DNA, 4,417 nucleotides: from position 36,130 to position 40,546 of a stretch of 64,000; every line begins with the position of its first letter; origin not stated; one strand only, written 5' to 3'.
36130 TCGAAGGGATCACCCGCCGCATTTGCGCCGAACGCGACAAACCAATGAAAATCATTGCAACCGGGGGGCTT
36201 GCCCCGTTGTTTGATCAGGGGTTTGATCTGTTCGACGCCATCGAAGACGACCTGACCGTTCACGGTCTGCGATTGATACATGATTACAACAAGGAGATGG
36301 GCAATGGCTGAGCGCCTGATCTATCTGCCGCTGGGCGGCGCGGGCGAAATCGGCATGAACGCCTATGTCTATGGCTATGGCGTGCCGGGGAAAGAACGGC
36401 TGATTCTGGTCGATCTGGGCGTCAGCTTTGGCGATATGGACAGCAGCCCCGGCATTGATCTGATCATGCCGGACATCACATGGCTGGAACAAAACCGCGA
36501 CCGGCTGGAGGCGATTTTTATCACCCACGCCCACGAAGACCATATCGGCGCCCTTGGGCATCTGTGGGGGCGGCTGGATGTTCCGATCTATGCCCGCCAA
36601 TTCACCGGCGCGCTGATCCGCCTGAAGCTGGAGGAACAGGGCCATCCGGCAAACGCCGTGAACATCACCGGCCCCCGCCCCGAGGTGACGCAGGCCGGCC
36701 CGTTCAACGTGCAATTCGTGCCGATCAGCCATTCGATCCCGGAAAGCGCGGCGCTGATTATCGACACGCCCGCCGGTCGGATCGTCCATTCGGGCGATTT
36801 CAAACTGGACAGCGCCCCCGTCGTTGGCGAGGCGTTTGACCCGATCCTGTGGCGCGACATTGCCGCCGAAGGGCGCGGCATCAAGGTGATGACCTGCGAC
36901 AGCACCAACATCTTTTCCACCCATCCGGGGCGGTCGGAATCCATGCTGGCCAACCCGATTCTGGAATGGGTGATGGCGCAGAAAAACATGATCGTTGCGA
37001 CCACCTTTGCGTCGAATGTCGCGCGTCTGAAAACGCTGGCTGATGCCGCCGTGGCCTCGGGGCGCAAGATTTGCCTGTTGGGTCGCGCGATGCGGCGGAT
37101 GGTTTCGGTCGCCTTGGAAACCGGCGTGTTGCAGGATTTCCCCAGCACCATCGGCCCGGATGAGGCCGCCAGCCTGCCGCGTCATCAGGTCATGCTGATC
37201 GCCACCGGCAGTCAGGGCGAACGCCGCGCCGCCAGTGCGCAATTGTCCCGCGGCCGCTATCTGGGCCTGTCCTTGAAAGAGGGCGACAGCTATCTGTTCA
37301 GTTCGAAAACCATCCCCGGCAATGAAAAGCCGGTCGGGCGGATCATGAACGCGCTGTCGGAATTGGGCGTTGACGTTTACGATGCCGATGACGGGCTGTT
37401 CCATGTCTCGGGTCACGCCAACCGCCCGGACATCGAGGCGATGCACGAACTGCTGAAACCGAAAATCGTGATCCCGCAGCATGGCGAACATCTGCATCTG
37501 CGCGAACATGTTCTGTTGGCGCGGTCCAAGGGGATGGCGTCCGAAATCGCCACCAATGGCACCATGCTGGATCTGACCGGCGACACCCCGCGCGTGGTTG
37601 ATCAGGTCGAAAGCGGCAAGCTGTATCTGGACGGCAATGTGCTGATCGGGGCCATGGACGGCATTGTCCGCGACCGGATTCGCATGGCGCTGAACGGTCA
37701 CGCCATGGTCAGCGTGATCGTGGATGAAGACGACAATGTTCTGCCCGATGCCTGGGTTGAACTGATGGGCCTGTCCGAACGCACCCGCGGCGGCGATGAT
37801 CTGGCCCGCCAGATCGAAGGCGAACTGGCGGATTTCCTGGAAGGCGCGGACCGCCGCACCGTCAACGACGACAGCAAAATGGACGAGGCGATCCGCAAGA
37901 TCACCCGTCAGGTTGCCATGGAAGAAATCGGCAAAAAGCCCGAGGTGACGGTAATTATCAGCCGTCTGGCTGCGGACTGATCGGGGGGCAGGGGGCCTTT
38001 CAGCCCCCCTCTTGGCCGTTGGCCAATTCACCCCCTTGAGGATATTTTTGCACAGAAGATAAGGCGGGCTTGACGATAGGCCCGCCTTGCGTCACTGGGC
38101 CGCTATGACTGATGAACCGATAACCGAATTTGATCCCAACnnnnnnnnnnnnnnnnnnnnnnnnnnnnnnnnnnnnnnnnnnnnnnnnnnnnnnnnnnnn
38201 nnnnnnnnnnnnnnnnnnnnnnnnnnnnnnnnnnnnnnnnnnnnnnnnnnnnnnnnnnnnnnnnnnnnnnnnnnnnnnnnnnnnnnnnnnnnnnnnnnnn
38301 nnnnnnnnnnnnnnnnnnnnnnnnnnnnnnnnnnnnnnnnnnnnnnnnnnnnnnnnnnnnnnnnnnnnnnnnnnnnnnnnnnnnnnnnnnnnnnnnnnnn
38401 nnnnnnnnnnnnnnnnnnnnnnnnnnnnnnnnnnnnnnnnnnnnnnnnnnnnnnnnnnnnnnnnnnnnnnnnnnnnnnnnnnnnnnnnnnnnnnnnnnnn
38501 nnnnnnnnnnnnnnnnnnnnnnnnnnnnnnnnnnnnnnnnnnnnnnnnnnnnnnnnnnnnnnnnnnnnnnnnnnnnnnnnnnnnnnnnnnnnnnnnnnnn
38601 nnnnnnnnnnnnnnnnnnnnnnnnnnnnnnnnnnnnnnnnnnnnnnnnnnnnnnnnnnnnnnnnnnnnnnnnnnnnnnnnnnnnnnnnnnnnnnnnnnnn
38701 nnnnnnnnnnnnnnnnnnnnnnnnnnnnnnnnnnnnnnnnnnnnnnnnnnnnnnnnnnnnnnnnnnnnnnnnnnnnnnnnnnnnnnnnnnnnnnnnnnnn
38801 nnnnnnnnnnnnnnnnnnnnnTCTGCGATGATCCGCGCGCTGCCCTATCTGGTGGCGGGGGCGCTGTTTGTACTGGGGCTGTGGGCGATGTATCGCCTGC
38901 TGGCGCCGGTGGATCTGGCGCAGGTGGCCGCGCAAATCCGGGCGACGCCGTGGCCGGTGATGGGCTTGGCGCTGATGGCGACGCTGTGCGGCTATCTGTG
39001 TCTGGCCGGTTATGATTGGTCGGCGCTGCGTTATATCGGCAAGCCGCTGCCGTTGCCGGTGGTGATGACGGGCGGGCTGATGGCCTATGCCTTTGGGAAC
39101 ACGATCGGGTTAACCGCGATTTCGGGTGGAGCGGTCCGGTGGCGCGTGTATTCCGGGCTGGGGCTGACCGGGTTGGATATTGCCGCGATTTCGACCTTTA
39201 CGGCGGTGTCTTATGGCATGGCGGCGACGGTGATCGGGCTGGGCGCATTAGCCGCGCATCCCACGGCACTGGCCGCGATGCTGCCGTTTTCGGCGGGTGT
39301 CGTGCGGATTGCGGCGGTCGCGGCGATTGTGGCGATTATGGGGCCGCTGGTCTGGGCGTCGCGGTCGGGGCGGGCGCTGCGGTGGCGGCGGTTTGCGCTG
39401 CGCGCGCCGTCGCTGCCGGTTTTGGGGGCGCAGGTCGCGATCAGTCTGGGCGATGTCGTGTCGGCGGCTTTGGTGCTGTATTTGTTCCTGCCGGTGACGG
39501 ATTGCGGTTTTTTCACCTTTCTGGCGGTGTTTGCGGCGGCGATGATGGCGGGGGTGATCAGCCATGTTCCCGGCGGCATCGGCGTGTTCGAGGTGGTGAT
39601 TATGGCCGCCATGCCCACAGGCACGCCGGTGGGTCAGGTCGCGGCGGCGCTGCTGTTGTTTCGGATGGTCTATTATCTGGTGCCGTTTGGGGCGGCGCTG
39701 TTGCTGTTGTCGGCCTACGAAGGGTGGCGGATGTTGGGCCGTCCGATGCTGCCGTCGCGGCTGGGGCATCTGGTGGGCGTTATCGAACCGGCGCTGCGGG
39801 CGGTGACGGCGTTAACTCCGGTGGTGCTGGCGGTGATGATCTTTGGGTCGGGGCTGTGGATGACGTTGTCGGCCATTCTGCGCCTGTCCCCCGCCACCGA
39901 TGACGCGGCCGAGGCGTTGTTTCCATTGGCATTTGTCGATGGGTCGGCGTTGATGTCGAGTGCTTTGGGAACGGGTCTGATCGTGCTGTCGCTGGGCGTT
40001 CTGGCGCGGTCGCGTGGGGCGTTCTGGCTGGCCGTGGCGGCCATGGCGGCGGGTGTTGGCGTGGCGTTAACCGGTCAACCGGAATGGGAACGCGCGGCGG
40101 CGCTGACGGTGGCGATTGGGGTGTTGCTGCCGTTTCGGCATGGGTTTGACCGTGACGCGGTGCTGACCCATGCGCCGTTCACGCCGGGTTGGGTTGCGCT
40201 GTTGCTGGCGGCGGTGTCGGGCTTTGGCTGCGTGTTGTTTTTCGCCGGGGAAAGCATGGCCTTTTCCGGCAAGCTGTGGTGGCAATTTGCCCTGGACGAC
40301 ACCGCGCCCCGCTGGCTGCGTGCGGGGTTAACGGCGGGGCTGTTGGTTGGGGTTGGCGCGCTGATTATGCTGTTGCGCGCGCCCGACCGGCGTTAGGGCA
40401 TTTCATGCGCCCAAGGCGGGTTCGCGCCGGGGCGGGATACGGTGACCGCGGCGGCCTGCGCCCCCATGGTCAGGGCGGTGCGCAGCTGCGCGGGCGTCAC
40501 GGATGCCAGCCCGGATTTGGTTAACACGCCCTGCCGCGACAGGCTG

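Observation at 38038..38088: Conserved bipartite motif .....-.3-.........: five intergenic copies in 64 kb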

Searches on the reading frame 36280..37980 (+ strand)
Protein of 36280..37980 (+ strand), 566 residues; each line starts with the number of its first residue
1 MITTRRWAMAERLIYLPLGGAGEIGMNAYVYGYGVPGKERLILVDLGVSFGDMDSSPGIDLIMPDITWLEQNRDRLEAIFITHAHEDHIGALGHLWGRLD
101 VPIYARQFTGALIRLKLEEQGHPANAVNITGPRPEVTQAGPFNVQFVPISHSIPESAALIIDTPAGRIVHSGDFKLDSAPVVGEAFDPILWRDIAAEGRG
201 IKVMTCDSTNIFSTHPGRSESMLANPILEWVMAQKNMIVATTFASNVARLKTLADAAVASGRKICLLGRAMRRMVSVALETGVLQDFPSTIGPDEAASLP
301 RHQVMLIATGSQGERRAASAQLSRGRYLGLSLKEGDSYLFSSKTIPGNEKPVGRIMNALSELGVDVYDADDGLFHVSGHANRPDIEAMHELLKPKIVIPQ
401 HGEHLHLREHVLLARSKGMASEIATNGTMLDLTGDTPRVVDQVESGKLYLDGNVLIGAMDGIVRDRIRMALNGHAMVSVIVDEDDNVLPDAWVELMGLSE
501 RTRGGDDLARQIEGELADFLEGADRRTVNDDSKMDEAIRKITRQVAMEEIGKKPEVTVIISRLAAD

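Call 72: search_protein_families(library=pfam, proteins=[window:36280-37980:+], max_evalue=0.00001)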
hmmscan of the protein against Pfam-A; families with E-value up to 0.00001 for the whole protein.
window:36280-37980:+ (566 aa): 5 families
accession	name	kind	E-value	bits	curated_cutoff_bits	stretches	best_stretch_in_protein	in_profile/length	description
PF22505.1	RNase_J_b_CASP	-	6.4e-33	113.7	27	1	237-359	3-126/126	Ribonuclease J, beta-CASP domain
PF17770.6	RNase_J_C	-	1.2e-18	68.4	23.8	1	462-562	1-101/102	Ribonuclease J C-terminal domain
PF00753.33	Lactamase_B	-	9.3e-13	49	22.7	1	27-176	7-152/196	Metallo-beta-lactamase superfamily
PF12706.13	Lactamase_B_2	-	9e-11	42.2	27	1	71-185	26-153/200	Beta-lactamase superfamily domain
PF07521.17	RMMBL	-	3.3e-06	27.4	21.6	0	375-414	13-52/63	Zn-dependent metallo-hydrolase RNA specificity domain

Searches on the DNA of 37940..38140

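Call 22: search_rna_families(source=window, start=37940, end=38140, threshold=evalue, max_evalue=10)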
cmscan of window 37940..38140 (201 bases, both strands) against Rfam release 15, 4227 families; matches with E-value up to 10: 5.
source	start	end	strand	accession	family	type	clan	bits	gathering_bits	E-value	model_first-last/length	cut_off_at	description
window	37964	38029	+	RF03183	MIR5516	Gene; miRNA;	-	15.5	93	1.3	1-69/69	no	MIR5516 microRNA precursor family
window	38055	38136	-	RF02241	Xoo2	Gene; sRNA;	-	13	45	2.7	1-78/78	no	Xanthomonadaceae sRNA Xoo2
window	37970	38016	-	RF02807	PyrR209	Gene; snRNA; snoRNA; HACA-box;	-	12.5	42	7.1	1-65/65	no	Pyrobaculum sRNA 209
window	37988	38014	-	RF04218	HCV_5BSL1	Cis-reg;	-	12.1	44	4.7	1-47/47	no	Hepatitis C virus stem-loop I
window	37992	38007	-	RF01851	cyano_tmRNA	Gene;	CL00001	11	70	0.37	273-288/288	no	Cyanobacteria transfer-messenger RNA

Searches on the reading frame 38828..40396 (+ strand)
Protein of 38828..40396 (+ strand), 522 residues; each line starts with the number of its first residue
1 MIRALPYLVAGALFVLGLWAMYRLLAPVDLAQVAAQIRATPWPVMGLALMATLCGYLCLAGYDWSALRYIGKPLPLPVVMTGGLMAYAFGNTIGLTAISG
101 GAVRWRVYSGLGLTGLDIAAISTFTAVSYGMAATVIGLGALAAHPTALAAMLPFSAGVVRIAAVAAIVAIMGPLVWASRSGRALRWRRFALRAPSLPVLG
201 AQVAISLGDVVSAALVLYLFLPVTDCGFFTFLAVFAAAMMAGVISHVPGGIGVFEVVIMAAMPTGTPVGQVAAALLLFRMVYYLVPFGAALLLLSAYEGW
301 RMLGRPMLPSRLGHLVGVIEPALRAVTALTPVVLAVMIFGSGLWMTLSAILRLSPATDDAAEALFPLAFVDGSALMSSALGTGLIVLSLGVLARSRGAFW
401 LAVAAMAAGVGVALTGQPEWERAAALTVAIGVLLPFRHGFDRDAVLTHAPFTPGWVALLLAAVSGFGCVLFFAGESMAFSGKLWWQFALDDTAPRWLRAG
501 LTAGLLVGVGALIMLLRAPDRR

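Call 72: search_protein_families(library=pfam, proteins=[window:38828-40396:+], max_evalue=0.00001)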
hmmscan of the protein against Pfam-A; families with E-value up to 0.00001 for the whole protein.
window:38828-40396:+ (522 aa): 1 family
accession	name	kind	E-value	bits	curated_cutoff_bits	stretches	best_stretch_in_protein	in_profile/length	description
PF03706.18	LPG_synthase_TM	-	5.6e-12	46.2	33.4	1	14-287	7-299/302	Lysylphosphatidylglycerol synthase TM region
